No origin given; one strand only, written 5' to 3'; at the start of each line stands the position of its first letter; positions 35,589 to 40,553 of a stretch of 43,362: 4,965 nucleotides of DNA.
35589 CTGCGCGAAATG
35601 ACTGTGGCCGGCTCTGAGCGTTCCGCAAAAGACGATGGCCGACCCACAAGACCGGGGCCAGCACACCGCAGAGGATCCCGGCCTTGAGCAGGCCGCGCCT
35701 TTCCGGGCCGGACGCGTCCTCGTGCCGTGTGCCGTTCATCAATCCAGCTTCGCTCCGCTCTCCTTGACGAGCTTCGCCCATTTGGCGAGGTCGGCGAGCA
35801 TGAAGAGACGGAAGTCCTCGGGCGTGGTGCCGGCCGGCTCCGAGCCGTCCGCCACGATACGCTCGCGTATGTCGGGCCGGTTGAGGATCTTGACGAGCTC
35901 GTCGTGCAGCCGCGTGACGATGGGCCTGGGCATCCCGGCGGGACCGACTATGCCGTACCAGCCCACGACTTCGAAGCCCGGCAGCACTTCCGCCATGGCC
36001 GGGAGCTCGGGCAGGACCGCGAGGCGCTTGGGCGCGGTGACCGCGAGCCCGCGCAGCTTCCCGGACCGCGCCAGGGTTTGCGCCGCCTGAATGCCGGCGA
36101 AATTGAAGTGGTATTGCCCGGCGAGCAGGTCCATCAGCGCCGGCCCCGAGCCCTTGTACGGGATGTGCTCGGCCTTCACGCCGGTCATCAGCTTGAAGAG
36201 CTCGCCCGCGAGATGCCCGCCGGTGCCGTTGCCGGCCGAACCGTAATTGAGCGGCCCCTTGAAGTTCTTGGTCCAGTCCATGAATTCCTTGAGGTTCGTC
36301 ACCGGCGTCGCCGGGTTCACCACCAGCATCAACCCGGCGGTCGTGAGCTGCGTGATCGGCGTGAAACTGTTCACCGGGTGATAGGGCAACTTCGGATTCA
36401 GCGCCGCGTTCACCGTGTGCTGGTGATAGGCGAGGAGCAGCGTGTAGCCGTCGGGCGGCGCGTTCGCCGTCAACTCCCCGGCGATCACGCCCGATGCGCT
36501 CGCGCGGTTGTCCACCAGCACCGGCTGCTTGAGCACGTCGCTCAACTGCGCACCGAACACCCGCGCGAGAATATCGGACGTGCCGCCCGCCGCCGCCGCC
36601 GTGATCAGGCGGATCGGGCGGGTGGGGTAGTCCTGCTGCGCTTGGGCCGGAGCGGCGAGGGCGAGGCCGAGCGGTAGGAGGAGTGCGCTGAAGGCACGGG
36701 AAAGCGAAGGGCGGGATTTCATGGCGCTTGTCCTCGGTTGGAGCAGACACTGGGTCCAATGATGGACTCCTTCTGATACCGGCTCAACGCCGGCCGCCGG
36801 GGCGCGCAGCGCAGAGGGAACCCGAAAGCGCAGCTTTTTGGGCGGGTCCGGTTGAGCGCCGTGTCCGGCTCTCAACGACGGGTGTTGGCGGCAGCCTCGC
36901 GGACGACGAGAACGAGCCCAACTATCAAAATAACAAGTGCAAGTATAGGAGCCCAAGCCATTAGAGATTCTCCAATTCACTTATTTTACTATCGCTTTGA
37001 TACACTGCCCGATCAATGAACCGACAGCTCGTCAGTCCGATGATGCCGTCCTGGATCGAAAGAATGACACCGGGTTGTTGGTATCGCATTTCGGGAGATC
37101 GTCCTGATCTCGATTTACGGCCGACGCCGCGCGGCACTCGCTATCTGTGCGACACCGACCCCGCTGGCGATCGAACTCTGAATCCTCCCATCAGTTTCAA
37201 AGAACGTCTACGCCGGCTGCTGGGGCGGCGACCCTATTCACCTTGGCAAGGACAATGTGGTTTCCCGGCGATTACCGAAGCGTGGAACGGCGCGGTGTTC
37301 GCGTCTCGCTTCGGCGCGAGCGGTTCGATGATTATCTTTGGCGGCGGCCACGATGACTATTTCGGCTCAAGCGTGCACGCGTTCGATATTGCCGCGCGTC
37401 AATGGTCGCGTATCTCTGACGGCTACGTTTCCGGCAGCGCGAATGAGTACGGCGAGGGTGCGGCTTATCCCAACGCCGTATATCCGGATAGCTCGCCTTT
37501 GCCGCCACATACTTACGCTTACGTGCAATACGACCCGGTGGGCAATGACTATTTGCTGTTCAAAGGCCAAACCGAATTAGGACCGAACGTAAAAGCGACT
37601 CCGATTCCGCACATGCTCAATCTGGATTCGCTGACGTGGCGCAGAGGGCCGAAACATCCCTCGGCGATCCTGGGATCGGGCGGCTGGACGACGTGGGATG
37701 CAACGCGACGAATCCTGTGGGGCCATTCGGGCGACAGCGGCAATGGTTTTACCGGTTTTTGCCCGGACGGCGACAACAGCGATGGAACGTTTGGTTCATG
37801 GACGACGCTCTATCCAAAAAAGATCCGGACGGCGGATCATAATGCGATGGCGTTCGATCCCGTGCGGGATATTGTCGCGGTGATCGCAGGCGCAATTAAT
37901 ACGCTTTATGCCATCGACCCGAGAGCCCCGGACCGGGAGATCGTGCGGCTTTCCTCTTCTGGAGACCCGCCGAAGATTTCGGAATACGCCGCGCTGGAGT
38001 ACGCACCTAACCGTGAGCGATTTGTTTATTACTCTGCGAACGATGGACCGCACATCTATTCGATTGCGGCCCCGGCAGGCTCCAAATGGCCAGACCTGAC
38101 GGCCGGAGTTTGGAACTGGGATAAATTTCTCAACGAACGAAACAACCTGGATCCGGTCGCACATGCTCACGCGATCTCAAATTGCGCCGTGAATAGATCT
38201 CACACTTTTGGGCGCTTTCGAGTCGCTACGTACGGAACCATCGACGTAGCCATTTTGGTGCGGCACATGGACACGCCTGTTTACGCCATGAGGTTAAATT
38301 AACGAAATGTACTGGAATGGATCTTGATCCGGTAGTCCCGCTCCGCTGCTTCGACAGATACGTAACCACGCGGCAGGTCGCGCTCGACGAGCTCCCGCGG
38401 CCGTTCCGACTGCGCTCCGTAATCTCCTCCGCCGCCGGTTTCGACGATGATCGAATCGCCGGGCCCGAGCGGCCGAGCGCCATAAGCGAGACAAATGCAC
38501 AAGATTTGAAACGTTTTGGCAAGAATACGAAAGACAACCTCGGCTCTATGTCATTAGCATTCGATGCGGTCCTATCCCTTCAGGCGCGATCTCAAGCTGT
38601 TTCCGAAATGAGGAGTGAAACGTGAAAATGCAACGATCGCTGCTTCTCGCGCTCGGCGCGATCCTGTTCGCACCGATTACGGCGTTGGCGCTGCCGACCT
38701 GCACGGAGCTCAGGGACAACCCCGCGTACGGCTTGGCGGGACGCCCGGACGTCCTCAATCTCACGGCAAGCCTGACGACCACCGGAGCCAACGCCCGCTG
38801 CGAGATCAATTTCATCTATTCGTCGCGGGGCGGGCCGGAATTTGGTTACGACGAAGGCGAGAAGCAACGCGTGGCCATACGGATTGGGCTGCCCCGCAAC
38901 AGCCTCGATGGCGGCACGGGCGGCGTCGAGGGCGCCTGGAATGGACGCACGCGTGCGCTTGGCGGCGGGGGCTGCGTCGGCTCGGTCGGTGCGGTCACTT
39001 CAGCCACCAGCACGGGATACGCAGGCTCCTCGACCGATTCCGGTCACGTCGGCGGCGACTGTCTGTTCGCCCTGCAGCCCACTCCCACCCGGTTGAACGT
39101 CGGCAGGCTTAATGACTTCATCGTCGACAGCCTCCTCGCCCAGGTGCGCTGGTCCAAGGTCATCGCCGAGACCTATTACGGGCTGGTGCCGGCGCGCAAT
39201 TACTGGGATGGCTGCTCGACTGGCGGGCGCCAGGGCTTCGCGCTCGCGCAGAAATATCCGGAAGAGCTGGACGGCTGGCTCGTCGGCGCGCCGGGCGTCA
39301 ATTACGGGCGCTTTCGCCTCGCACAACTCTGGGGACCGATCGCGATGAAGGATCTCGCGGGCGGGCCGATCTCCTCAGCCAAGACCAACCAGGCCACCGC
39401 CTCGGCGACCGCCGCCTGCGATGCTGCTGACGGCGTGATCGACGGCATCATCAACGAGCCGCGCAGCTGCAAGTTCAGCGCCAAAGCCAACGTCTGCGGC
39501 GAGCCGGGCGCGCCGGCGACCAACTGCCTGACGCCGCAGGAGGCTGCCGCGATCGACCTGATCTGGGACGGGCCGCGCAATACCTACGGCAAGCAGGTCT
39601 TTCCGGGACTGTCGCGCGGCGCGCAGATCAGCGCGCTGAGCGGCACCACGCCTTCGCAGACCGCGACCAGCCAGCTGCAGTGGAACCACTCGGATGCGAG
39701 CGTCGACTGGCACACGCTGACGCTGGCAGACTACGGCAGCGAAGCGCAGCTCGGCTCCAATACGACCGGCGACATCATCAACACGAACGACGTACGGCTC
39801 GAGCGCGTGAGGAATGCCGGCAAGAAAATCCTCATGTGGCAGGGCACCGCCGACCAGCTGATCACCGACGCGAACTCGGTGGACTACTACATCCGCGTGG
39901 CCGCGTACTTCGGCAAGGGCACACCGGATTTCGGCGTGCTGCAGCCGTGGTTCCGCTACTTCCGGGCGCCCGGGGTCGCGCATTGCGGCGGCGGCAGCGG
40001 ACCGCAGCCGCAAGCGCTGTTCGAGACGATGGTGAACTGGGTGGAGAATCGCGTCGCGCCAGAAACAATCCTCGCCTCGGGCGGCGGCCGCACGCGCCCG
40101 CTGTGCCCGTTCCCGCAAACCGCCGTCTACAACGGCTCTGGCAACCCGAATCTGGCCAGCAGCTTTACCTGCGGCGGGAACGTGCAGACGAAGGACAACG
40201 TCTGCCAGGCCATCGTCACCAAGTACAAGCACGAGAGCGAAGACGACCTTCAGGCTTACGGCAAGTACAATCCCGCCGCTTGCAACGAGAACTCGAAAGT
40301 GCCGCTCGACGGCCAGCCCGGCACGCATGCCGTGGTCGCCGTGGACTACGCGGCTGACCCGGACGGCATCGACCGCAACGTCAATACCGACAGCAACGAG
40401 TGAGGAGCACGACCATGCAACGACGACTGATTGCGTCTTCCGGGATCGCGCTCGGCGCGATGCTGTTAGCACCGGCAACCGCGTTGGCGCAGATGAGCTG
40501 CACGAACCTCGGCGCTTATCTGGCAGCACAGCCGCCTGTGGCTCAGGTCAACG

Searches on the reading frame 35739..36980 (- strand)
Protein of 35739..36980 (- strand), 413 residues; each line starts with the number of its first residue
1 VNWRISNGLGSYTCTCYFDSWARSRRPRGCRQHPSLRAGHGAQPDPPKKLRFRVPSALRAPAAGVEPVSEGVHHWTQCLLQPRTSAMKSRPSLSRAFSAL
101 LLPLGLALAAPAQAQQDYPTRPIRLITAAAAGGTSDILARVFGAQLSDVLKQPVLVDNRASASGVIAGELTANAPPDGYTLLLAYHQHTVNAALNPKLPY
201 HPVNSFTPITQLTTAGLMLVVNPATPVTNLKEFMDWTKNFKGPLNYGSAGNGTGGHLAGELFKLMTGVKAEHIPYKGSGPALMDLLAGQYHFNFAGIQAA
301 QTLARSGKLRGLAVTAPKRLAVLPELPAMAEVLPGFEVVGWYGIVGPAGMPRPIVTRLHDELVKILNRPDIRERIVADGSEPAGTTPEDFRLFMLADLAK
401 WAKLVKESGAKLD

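Call 21: search_protein_families(library=pfam, proteins=[window:35739-36980:-], max_evalue=0.001)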
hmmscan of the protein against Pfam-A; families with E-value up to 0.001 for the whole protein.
window:35739-36980:- (413 aa): 1 family
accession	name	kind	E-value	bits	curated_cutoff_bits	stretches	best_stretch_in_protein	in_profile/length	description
PF03401.19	TctC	-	2.2e-62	211.5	27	1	139-409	2-273/274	Tripartite tricarboxylate transporter family receptor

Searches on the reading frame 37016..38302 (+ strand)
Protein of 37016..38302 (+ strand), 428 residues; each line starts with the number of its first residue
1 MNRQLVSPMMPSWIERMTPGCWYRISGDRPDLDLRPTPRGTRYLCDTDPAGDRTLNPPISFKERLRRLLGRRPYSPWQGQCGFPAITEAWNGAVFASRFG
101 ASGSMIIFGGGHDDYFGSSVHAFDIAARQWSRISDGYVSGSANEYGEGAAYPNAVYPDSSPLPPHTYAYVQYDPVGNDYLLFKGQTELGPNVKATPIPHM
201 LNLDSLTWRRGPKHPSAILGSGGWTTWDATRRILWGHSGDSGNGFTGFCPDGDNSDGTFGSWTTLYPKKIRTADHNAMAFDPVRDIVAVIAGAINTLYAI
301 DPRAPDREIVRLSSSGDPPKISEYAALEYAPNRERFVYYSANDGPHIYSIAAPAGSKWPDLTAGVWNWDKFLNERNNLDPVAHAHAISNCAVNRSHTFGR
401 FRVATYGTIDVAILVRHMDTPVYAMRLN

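Call 21: search_protein_families(library=pfam, proteins=[window:37016-38302:+], max_evalue=0.001)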
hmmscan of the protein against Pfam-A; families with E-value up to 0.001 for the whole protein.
window:37016-38302:+ (428 aa): 1 family
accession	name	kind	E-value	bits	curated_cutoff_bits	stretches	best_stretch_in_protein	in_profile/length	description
PF24681.1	Kelch_KLHDC2_KLHL20_DRC7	-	5.3e-05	23.1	50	0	103-134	164-195/221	KLHDC2/KLHL20/DRC7 Kelch-repeats domain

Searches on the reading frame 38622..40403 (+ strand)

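Call 21: search_protein_families(library=pfam, proteins=[window:38622-40403:+], max_evalue=0.001)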
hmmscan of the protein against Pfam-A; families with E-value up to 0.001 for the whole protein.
window:38622-40403:+ (593 aa): 1 family
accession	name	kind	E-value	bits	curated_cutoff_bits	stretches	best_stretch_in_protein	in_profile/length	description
PF07519.17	Tannase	-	1.7e-75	255.2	29.8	1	105-517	29-489/490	Tannase and feruloyl esterase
